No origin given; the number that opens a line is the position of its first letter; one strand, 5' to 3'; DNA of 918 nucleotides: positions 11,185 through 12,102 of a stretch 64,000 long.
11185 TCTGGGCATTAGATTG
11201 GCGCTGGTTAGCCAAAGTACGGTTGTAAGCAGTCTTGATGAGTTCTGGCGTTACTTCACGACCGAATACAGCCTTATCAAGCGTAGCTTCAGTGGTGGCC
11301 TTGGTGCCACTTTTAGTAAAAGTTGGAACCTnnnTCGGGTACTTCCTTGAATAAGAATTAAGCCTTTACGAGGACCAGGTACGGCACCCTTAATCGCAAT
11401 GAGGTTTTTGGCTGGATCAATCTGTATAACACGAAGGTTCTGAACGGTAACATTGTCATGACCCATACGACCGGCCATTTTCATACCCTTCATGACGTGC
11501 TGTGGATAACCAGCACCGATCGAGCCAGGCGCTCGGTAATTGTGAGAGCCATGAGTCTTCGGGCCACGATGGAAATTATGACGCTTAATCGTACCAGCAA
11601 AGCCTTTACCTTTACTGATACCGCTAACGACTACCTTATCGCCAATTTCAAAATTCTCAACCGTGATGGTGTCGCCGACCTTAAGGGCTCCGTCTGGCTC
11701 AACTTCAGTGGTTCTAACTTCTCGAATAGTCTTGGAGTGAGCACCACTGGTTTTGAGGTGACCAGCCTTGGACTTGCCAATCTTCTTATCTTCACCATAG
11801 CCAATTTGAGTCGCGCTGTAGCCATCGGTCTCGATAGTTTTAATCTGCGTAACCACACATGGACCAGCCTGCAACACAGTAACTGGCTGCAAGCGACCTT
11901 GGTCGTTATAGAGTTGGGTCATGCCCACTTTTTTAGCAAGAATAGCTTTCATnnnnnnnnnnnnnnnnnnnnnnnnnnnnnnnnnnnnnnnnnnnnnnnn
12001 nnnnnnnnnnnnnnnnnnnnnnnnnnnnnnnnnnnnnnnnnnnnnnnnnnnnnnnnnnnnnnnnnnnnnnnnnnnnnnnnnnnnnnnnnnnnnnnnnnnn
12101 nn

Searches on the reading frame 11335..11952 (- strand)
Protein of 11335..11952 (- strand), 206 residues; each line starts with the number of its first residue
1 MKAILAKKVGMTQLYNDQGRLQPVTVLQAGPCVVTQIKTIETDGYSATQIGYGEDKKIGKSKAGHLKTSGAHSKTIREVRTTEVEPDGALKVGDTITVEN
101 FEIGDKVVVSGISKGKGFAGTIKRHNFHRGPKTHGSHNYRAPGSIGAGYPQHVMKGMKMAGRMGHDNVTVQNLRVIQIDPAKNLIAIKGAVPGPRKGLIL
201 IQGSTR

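Call 70: find_related_loci(query=window:11335-11952:-, collection=metagenome_contigs, flank=10000)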
Query window:11335-11952:- (206 aa) in metagenome_contigs; peptide patterns used: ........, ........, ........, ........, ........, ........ (x = any residue, [..] = any of these).
600 stretches matched a pattern (row limit reached: there are more); 557 encode a relative of the query (tblastn E <= 1e-3); the best 80 are kept; 80 distinct loci.
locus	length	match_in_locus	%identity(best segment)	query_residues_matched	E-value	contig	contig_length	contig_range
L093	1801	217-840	76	1-203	1e-109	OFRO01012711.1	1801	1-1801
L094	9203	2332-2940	73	1-203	1e-102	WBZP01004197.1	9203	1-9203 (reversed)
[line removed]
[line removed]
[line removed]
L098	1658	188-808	71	1-202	4e-101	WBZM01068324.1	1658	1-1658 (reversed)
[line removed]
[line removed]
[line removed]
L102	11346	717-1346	63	1-203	1e-89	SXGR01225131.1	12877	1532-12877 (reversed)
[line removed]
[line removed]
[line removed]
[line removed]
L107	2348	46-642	60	1-202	2e-84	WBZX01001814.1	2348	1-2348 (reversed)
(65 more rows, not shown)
